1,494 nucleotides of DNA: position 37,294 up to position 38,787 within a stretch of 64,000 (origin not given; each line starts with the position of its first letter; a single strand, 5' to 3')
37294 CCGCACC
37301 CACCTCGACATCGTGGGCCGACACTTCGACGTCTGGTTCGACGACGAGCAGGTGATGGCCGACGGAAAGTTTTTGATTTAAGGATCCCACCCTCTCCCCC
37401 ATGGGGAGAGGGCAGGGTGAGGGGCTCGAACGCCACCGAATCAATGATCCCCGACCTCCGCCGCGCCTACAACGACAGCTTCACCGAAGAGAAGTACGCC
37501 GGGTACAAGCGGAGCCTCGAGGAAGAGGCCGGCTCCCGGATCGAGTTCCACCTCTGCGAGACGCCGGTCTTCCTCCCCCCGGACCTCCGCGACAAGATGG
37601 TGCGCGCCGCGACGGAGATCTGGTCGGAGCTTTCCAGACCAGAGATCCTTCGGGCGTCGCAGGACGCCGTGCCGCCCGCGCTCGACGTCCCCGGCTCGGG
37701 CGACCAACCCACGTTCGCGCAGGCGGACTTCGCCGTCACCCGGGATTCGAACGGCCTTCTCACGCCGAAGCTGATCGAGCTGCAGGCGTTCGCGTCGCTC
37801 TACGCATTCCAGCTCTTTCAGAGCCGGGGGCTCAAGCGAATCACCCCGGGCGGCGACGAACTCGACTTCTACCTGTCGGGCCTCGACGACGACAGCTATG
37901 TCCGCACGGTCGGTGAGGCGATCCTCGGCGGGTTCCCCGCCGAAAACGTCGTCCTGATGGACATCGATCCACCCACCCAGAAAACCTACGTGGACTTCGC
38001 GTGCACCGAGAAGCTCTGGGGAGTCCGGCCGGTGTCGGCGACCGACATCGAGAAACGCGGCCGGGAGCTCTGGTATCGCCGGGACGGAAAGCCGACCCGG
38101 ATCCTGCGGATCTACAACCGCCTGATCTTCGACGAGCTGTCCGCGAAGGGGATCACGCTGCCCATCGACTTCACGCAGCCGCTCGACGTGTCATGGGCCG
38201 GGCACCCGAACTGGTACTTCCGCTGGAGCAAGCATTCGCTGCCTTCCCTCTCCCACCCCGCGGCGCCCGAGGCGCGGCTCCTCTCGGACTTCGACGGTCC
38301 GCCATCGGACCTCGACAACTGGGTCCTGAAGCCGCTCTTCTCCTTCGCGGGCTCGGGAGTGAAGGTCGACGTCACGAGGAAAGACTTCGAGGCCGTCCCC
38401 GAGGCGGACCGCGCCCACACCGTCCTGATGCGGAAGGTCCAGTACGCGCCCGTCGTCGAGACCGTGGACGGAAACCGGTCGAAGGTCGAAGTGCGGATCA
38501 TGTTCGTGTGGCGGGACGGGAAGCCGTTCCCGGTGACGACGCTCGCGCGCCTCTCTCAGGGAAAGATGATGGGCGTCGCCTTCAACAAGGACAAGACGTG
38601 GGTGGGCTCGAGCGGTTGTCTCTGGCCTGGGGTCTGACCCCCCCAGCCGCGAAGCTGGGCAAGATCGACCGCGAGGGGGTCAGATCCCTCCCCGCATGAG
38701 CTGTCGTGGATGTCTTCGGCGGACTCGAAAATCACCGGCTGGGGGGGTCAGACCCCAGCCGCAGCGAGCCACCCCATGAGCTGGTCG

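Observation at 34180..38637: Translationally coupled cluster of three distinct ATP-dependent amide ligases plus an M29 aminopeptidase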

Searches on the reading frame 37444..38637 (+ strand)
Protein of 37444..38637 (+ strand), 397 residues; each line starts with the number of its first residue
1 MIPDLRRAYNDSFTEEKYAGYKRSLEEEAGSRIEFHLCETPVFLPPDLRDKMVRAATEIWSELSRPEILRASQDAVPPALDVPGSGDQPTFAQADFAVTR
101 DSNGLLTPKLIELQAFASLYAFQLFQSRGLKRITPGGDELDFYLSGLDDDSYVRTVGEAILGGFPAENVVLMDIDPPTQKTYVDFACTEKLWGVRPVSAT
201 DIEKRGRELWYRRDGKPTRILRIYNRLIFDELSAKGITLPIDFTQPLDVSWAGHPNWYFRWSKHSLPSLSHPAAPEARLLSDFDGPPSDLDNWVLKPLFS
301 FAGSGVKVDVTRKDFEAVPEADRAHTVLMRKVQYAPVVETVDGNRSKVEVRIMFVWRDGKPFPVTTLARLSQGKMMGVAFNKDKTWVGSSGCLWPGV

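Call 3: search_protein_families(library=pfam, proteins=[window:37444-38637:+], max_evalue=0.01)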
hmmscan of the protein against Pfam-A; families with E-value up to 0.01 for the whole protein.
window:37444-38637:+ (397 aa): 0 families

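Call 4: search_protein_families(library=ncbifam, proteins=[window:37444-38637:+], max_evalue=0.01)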
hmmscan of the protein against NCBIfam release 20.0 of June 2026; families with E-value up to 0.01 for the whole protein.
window:37444-38637:+ (397 aa): 0 families

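Call 6: search_protein_families(library=pfam, proteins=[window:37444-38637:+], max_evalue=10)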
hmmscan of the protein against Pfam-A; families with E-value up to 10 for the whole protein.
window:37444-38637:+ (397 aa): 0 families

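Call 8: search_solved_structures(query=window:37444-38637:+, max_evalue=1)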
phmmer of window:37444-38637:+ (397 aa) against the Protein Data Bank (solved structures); distinct sequences matched with E-value up to 1: 0.

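Call 10: find_homologous_proteins(query=window:37444-38637:+)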
Query window:37444-38637:+ (397 aa): 6902 proteins with E <= 0.001 among 8000 candidates; the best 120 are listed.
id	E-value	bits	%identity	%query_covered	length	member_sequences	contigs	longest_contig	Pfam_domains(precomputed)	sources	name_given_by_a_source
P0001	3.1e-248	842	90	99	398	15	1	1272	-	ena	-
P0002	5.7e-248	841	90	100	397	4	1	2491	-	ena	-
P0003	1.0e-238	810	87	100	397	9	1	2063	-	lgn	-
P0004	1.4e-238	810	87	99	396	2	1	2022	-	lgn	-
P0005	1.3e-215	734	83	95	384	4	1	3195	-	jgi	jgi:hypothetical protein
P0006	2.6e-212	723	79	99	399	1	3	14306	-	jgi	-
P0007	2.7e-212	723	80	100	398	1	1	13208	-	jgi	jgi:hypothetical protein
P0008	4.0e-212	723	80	99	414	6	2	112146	-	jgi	jgi:hypothetical protein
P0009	8.6e-212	722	79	99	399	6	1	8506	-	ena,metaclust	metaclust:\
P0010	2.9e-211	720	91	87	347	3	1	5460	-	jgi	jgi:hypothetical protein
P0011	1.3e-210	718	79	99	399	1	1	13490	-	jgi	jgi:hypothetical protein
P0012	4.0e-210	716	78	100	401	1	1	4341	-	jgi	jgi:hypothetical protein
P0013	4.3e-210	716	77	99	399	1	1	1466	-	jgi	jgi:hypothetical protein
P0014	8.1e-209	712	78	99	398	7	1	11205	-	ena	-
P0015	1.3e-208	711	78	99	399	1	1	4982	-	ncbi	ncbi:MAG TPA: hypothetical protein VIY96_00090 [Thermoanaerobaculia bacterium]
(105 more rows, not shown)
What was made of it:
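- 37444..38637 (+): Gene D: 397-aa ligase of an uncatalogued family with a eukaryotic-glutathione-synthetase / GspS-like (permuted ATP-grasp) fold. More than 6900 homologs, named 'hypothetical' wherever a name is given (call 10).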

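Call 14: find_related_loci(query=A1, collection=genome_contigs, flank=7000)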
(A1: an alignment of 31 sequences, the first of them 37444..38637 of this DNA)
Query A1 (397 aa) in genome_contigs; peptide patterns used: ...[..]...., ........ (x = any residue, [..] = any of these).
599 stretches matched a pattern (row limit reached: there are more); 597 encode a relative of the query (tblastn E <= 1e-3); the best 80 are kept; 80 distinct loci.
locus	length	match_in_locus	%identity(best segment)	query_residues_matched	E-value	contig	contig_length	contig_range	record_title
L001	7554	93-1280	77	1-395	0e+0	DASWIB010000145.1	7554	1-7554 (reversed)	MAG TPA_asm: Thermoanaerobaculia bacterium isolate SMAG_U2857 k141_1242695, whole genome shotgun sequence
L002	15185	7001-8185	69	1-395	0e+0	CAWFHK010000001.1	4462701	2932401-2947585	MAG: uncultured Acidobacteriota bacterium isolate MFD04944.bin.1.336 genome assembly, contig: contig_25364, whole genome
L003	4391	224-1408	68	1-395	0e+0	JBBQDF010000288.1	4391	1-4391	MAG: Thermoanaerobaculia bacterium isolate Co_metawrap_1191 Cmw_1191_k141_12687715_length_4391_cov_5.0000, whole genome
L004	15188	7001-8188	66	1-396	7e-176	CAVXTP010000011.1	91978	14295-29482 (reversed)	MAG: uncultured Acidobacteriota bacterium isolate MFD05942.bin.1.319 genome assembly, contig: contig_27288, whole genome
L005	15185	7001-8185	66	1-395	1e-173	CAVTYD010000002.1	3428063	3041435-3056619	MAG: uncultured Acidobacteriota bacterium isolate MFD06714.bin.2.31 genome assembly, contig: contig_15739, whole genome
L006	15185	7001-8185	65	1-395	3e-173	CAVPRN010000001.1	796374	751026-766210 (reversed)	MAG: uncultured Acidobacteriota bacterium isolate MFD10007.bin.2.215 genome assembly, contig: contig_19031, whole genome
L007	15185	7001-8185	65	1-395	3e-168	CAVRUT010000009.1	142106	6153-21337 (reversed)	MAG: uncultured Acidobacteriota bacterium isolate MFD02809.bin.3.107 genome assembly, contig: contig_59935, whole genome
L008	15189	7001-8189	72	1-395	1e-131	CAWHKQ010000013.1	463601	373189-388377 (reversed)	MAG: uncultured Acidobacteriota bacterium isolate MFD02840.bin.2.120 genome assembly, contig: contig_79102, whole genome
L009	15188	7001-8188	54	1-396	2e-129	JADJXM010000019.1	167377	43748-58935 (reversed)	MAG: Acidobacteria bacterium isolate Kalu_18-Q3-R12-55_MAXAC.123 tig00004883-10-1670900, whole genome shotgun sequence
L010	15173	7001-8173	51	1-394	1e-127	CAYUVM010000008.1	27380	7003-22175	MAG TPA_asm: uncultured Cytophagia bacterium isolate SRP173033_co3_178 genome assembly, contig: NODE_1944_length_27380_c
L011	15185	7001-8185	52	1-395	7e-127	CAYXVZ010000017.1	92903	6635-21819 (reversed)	MAG TPA_asm: uncultured Heliobacteriaceae bacterium isolate SRP287051_co1_204 genome assembly, contig: NODE_519_length_9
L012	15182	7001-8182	53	1-394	1e-126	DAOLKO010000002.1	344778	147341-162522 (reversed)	MAG TPA_asm: Blastocatellia bacterium isolate AMR_MDS_0338 NODE_2_length_344778_cov_19.467947, whole genome shotgun sequ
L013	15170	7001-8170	52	1-390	2e-125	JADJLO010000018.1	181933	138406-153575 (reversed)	MAG: Acidobacteria bacterium isolate EsbW_18-Q3-R4-48_BAT3C.194 tig00011488-10-1827720, whole genome shotgun sequence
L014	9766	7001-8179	50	1-396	5e-125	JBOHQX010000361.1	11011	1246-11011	MAG: bacterium isolate M3-S_metawrap_bin.56 k127_879627, whole genome shotgun sequence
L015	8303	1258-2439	52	1-394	3e-124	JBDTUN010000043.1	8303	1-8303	MAG: Acidobacteriota bacterium isolate cluster3_bin.45 NODE_41844_length_8303_cov_6.624515, whole genome shotgun sequenc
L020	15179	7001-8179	48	1-395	1e-113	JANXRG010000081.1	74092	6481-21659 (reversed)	MAG: Verrucomicrobia bacterium isolate GL140_6_concoct_55 GL140_6_k141_824996, whole genome shotgun sequence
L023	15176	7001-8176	43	1-395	7e-112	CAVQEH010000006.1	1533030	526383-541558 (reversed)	MAG: uncultured Ignavibacteria bacterium isolate MFD02416.bin.1.320 genome assembly, contig: contig_48018, whole genome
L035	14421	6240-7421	44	1-396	2e-109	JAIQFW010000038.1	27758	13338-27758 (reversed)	MAG: Terriglobia bacterium isolate SRVP_32 SRVP18_hole-7m-from-trench_1_20cm_scaffold_949, whole genome shotgun sequence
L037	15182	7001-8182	45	1-394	1e-108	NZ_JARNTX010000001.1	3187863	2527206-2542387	Hymenobacter sp. YC55 spades_K_17_127_1, whole genome shotgun sequence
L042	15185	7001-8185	43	1-394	3e-108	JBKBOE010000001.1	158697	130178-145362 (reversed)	MAG: Cyclobacteriaceae bacterium isolate 21H_026.bin.29 NODE_1_length_158697_cov_5.278326, whole genome shotgun sequence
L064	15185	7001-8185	44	1-394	8e-107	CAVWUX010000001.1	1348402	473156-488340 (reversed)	MAG: uncultured Acidobacteriaceae bacterium isolate MFD04944.bin.1.317 genome assembly, contig: contig_21515, whole geno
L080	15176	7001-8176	47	1-393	6e-106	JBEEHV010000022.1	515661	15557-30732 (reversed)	MAG: Verrucomicrobiota bacterium isolate BP_754 scaffold_2333353, whole genome shotgun sequence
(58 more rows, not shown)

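Call 23: predict_structure(alignment_id=A1)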
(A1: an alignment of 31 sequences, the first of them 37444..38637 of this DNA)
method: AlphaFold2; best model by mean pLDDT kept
length: 397 residues; sequences in the alignment: 31
mean_pLDDT: 85.6   pTM: 0.88
mean pLDDT of the five models: 85.6, 84.6, 84.3, 83.9, 83.8
residues with pLDDT >= 90: 198; 70-90: 167; 50-70: 17; < 50: 15
segments of 3 or more residues with pLDDT < 50: 373-387
pLDDT, mean of each block of 10 residues (from residue 1): 89 91 93 80 94 96 87 80 81 92 93 79 91 93 94 94 95 76 88 91 95 95 79 80 90 79 79 92 92 84 74 92 88 86 80 90 89 45 52 87
secondary structure, 60 per line:
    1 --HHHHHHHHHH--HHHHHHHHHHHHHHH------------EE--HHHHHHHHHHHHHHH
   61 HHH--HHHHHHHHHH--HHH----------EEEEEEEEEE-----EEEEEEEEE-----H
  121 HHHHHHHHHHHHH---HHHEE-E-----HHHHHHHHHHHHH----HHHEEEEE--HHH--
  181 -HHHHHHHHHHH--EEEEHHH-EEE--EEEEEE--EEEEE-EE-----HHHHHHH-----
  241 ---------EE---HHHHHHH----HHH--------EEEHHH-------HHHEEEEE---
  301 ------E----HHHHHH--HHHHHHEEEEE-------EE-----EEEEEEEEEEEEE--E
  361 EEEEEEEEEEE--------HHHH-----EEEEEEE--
elements in order: H3-12 H15-29 H46-63 H66-75 E91-100 E106-114 H120-133 H149-161 E169-173 H182-192 E195-198 E203-205 E208-213 E216-220 H229-235 H255-261 E277-279 E293-297 H312-317 H320-325 E326-330 E345-357 E360-371 H380-383 E389-395
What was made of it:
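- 37444..38637 (+): AF2 pLDDT 85.6, pTM 0.88 (call 23).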

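Call 25: fold_search(model_id=the predicted structure, library=pdb)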
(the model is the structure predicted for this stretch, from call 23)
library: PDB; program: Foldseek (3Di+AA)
matches with E <= 10: 287; with E <= 0.001: 18
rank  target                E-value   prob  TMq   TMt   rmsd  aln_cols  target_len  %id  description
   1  8fbz_A                3.5e-13  1.00  0.61  0.54   6.9       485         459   13  Crystal Structure of apo human Glutathione Synthetase Y270E (released 2024-05-08)
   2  1m0w_A                5.6e-13  1.00  0.57  0.49   7.6       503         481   12  Yeast Glutathione Synthase Bound to gamma-glutamyl-cysteine, AMP-PNP and 2 Magnesium Ions (released 2002-12-11)
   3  1m0w_B                2.0e-12  1.00  0.56  0.48   7.8       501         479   12  Yeast Glutathione Synthase Bound to gamma-glutamyl-cysteine, AMP-PNP and 2 Magnesium Ions (released 2002-12-11)
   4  5oet_B                2.8e-12  1.00  0.59  0.56   6.5       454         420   12  The structure of a glutathione synthetase like-effector (GSS30) from Globodera pallida in apoform. (released 2018-04-25)
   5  3n6x                  3.2e-12  1.00  0.57  0.51   7.6       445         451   16  Crystal structure of a Putative glutathionylspermidine synthase (Mfla_0391) from METHYLOBACILLUS FLAGELLATUS KT at 2.35  (released 2010-06-09)
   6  5oet_A                4.6e-12  1.00  0.59  0.58   6.2       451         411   13  The structure of a glutathione synthetase like-effector (GSS30) from Globodera pallida in apoform. (released 2018-04-25)
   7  1m0t_A                6.6e-12  1.00  0.48  0.43   9.7       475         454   11  Yeast Glutathione Synthase (released 2002-12-11)
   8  2hgs                  2.1e-11  1.00  0.58  0.50   7.0       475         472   14  HUMAN GLUTATHIONE SYNTHETASE (released 1999-06-22)
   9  9cjn                  2.3e-11  1.00  0.59  0.50   7.2       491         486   14  Ligase Cp1B (released 2025-05-21)
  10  1m0t_B                3.5e-11  1.00  0.48  0.43   9.5       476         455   12  Yeast Glutathione Synthase (released 2002-12-11)
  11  3kaj_B                7.7e-11  1.00  0.53  0.49   7.9       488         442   11  Apoenzyme structure of homoglutathione synthetase from Glycine max in open conformation (released 2009-12-22)
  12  5oeu_A                1.6e-10  1.00  0.60  0.53   6.9       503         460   11  The structure of a glutathione synthetase like-effector (GSS22) from Globodera pallida in ADP-bound closed conformatio (released 2018-04-25)
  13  5oev_A                6.3e-10  1.00  0.53  0.48   7.7       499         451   12  The structure of a glutathione synthetase like-effector (GSS22) from Globodera pallida in apoform. (released 2018-04-25)
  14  7uk6                  3.2e-09  1.00  0.58  0.59   6.2       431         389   14  Apo form of YjfC from Escherichia coli K-12 (released 2023-02-15)
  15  5oev_D                3.4e-09  1.00  0.55  0.50   7.2       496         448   11  The structure of a glutathione synthetase like-effector (GSS22) from Globodera pallida in apoform. (released 2018-04-25)
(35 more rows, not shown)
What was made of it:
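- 37444..38637 (+): Foldseek hits: human and yeast GS 3.5e-13, 3n6x, Cp1B, YjfC, trypanothione synthetase (call 25).
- Closest known: NRPS-independent amide-ligase pathways for natural products, such as fungal E-64. Same: Cp1B is among D's top structural matches (call 25).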

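Call 26: search_protein_representatives(protein=window:37444-38637:+)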
Query: 397 residues. Proteins with E-value up to 0.001 (for the whole library): 1190; up to 1e-10: 661; up to 1e-30: 206. The best 150 are listed.
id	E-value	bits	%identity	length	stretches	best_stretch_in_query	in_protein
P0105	7.0e-182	621.4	70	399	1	1-395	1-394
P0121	2.3e-115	402.3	64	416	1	1-289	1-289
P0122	2.0e-106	372.8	49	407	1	2-395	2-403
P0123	9.0e-98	344.4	44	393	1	1-394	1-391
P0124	1.9e-95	336.7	43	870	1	5-391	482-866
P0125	2.7e-93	329.6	44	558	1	4-394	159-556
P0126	2.0e-91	323.4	44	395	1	1-395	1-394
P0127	3.8e-91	322.5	40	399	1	2-393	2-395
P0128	8.5e-91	321.4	64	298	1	77-302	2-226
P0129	8.0e-90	318.2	46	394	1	30-393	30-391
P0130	6.3e-89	315.2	39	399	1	1-391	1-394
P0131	8.8e-89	314.8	42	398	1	1-393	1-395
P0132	3.1e-88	313.0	41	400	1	1-391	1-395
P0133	3.3e-88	312.9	44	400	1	1-390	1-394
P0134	1.5e-87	310.7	44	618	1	2-359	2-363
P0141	1.8e-85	303.8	42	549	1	5-394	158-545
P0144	1.3e-84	301.0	42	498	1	5-394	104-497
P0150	2.0e-79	283.9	39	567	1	1-371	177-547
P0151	8.4e-78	278.6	42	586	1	6-390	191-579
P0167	3.9e-73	263.2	41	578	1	4-394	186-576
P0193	9.0e-62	225.8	32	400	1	6-394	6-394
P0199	1.6e-58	215.1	33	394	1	6-390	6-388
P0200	4.8e-57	210.2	33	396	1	1-394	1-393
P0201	3.0e-56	207.6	31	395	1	13-392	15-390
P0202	2.0e-55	204.9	31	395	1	1-391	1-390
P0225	5.2e-49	183.8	32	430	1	5-396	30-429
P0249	3.8e-44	167.7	34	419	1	8-395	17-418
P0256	3.0e-43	164.8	35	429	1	33-395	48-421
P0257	4.5e-43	164.2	31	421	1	37-392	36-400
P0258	1.8e-42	162.2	28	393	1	6-381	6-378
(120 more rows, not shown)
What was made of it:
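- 37444..38637 (+): 1190 clusters at 50% identity (call 26).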

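Call 27: search_protein_families(library=pfam, proteins=[P0124, P0125, P0141, P0144, P0150, P0151, P0167, P0134], max_evalue=0.01)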
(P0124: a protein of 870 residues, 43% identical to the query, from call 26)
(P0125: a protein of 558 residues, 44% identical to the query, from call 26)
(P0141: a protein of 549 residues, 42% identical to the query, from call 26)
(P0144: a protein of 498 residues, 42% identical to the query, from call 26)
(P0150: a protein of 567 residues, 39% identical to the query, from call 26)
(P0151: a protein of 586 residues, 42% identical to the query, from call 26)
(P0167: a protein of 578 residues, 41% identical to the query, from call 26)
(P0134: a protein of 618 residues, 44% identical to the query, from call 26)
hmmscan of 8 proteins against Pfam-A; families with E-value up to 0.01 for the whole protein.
P0124 (870 aa): 1 family
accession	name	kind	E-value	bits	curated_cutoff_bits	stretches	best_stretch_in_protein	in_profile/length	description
PF00474.23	SSF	-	7.8e-37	127.5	22.8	1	32-413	1-406/406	Sodium:solute symporter family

P0125 (558 aa): 0 families

P0141 (549 aa): 0 families

P0144 (498 aa): 0 families

P0150 (567 aa): 0 families

P0151 (586 aa): 0 families

P0167 (578 aa): 0 families

P0134 (618 aa): 0 families

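Call 33: search_solved_structures(query=A2, max_evalue=10, show_alignments=2)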
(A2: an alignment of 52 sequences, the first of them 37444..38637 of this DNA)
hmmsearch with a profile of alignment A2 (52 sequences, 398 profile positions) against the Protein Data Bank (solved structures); distinct sequences matched with E-value up to 10: 2.
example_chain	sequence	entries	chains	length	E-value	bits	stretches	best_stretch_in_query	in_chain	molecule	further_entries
7uk8_A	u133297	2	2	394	0.00053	22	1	246-318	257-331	Putative acid--amine ligase YgiC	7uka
3n6x_A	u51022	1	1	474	0.0093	17.9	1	149-227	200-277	Putative glutathionylspermidine synthase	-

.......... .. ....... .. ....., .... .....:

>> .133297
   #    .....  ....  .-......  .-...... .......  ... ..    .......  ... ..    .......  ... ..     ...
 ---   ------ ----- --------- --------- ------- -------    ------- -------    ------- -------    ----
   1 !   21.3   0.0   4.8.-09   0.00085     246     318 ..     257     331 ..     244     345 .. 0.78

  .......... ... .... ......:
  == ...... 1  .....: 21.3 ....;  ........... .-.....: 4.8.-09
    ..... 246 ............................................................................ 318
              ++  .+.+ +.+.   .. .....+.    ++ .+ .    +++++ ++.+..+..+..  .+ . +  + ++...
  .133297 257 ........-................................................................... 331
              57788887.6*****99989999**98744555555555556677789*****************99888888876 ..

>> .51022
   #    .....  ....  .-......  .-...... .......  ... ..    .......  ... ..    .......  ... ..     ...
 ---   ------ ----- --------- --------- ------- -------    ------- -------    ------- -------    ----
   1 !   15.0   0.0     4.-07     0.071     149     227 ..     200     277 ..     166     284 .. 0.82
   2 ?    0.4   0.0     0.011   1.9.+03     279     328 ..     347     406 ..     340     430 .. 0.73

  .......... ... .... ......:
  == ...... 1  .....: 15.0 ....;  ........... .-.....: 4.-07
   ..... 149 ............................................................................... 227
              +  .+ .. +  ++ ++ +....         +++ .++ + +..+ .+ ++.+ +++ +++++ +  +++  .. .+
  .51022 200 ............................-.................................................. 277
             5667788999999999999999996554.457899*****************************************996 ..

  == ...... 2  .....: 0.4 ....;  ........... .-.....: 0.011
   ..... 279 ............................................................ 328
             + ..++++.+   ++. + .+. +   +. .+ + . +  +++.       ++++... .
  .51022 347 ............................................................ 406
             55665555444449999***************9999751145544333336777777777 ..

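Call 34: search_protein_families(library=pfam, alignment_id=A2, max_evalue=1)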
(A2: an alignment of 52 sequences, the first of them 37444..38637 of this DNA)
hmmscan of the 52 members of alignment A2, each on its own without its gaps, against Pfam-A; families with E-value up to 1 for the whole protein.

A. member 1, window:37444-38637:+ (397 aa): 0 families

B. families by the number of members that match (of 52 scanned): 17 families
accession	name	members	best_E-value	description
PF03738.19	GSP_synth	17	0.00011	Glutathionylspermidine synthase preATP-grasp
PF14403.11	CP_ATPgrasp_2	6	0.00017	Circularly permuted ATP-grasp type 2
PF14397.11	ATPgrasp_ST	2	0.02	Sugar-transfer associated ATP-grasp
PF03133.20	TTL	2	0.056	Tubulin-tyrosine ligase family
PF22136.2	MpAgo_N-like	1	0.011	Bacterial argonaute protein N-terminal domain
PF04174.18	CP_ATPgrasp_1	1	0.02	A circularly permuted ATPgrasp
PF03529.18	TF_Otx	1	0.022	Otx1 transcription factor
PF06757.18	Ins_allergen_rp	1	0.029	Insect allergen related repeat, nitrile-specifier detoxification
PF11185.13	DUF2971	1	0.037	Protein of unknown function (DUF2971)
PF10025.14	DUF2267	1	0.097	Uncharacterized conserved protein (DUF2267)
PF20612.3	SHOCT_2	1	0.14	SHOCT domain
PF23054.1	UBA_N4BP1_C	1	0.17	N4BP1, C-terminal UBA domain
PF19926.4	DUF6389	1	0.18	Family of unknown function (DUF6389)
PF02655.19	ATP-grasp_3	1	0.2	ATP-grasp domain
PF08951.15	EntA_Immun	1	0.22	Enterocin A Immunity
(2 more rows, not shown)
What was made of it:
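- On Eukaryotic-type glutathione synthetase / GspS-like permuted ATP-grasp (gene D): 17 of 52 relatives hit GSP_synth and 6 of 52 hit CP_ATPgrasp_2, in each case at a best E-value of about 1e-4 (call 34).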
